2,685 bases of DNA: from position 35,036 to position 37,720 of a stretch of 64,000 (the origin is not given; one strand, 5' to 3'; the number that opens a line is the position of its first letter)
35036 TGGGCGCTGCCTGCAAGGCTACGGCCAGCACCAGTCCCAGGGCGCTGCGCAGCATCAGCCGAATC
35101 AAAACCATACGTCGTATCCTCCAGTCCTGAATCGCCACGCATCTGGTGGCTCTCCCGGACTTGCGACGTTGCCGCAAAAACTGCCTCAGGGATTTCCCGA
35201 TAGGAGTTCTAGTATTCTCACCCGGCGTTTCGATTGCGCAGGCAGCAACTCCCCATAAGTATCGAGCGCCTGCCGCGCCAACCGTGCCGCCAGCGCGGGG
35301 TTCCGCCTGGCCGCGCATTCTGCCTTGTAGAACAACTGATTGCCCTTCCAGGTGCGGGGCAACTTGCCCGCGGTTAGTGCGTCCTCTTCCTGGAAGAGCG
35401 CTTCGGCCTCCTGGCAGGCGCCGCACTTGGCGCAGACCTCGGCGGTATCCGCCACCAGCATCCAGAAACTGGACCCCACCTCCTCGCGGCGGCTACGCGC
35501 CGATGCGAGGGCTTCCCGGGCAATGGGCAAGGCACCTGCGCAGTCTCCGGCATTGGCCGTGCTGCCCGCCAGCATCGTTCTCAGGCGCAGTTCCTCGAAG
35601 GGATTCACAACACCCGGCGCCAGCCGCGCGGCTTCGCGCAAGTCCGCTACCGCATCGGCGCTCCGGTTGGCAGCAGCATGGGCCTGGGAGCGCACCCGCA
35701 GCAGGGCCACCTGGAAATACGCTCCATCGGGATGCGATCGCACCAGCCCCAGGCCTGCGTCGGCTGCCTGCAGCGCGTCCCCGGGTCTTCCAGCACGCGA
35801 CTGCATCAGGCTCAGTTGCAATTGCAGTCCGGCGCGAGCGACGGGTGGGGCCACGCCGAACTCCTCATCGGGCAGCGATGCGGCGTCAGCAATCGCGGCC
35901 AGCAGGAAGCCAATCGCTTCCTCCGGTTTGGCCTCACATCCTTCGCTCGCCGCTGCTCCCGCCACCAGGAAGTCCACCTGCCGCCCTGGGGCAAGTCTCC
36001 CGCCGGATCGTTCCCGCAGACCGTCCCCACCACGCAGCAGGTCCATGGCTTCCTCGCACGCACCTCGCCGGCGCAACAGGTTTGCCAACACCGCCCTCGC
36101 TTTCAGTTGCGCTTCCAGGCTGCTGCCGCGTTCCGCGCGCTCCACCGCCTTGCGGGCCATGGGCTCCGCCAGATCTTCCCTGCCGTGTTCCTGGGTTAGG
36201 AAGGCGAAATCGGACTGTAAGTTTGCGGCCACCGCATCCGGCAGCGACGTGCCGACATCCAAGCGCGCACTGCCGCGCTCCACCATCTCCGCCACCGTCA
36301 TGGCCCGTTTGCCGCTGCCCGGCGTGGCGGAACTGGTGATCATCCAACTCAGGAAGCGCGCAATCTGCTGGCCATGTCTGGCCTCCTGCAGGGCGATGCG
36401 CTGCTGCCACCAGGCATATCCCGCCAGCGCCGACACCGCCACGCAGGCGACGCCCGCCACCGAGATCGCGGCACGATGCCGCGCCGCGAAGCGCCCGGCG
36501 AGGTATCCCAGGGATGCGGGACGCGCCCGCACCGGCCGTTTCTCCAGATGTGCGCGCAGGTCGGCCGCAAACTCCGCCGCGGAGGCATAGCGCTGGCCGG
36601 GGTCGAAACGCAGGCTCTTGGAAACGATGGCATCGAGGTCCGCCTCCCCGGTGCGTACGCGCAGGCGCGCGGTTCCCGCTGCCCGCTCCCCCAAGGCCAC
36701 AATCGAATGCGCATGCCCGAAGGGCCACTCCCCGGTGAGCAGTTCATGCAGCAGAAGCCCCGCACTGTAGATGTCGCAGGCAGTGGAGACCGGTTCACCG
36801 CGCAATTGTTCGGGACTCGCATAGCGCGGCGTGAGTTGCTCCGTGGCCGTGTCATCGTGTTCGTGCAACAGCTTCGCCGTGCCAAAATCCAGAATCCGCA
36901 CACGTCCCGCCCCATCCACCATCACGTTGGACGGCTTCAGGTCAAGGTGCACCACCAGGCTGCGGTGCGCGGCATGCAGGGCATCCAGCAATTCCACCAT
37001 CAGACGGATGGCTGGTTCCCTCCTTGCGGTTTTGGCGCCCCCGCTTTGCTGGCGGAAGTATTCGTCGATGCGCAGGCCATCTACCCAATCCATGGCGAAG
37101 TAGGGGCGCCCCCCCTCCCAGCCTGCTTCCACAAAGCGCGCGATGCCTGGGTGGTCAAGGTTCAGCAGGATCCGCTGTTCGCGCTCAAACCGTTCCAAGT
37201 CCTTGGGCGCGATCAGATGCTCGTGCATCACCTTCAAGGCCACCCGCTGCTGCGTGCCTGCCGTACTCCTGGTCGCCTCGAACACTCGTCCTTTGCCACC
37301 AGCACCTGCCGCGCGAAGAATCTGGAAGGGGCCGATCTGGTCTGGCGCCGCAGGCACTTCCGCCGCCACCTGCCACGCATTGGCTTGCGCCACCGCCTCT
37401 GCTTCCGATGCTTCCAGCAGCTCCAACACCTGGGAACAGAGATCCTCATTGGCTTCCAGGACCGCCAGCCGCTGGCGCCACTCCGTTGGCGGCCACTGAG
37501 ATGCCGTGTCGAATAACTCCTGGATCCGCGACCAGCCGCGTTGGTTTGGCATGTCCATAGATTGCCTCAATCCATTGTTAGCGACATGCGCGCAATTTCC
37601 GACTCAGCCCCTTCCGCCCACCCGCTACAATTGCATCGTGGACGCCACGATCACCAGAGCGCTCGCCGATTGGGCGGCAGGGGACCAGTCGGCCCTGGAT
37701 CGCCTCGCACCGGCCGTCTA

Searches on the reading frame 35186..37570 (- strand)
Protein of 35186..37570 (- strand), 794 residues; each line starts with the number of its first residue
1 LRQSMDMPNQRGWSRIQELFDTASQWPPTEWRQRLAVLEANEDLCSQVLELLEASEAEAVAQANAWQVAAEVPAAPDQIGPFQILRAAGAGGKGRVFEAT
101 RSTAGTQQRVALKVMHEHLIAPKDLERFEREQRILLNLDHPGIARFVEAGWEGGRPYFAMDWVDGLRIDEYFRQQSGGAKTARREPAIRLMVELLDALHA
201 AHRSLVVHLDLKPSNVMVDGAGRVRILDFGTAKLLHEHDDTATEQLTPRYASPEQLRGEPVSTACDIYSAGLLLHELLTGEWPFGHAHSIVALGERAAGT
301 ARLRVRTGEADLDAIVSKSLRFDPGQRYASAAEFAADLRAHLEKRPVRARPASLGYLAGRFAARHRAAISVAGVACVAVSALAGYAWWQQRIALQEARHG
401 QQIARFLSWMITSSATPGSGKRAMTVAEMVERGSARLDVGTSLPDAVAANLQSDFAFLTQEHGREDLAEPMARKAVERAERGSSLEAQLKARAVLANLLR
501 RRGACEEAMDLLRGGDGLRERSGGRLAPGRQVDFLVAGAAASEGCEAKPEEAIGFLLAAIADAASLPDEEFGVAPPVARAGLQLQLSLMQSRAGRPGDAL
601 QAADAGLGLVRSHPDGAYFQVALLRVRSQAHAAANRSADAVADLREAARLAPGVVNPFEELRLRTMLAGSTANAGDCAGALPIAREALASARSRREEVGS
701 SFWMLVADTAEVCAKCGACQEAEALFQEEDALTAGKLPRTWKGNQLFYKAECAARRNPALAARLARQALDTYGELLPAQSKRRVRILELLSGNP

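Call 76: search_protein_families(library=pfam, proteins=[window:35186-37570:-], max_evalue=0.00001)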
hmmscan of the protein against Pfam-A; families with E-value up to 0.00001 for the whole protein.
window:35186-37570:- (794 aa): 2 families
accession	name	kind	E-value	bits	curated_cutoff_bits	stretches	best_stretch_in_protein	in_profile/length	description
PF00069.31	Pkinase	-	6.6e-41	140.9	31.7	1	83-327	2-251/263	Protein kinase domain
PF07714.23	PK_Tyr_Ser-Thr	-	1.4e-24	87.3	23.1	1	84-327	3-248/258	Protein tyrosine and serine/threonine kinase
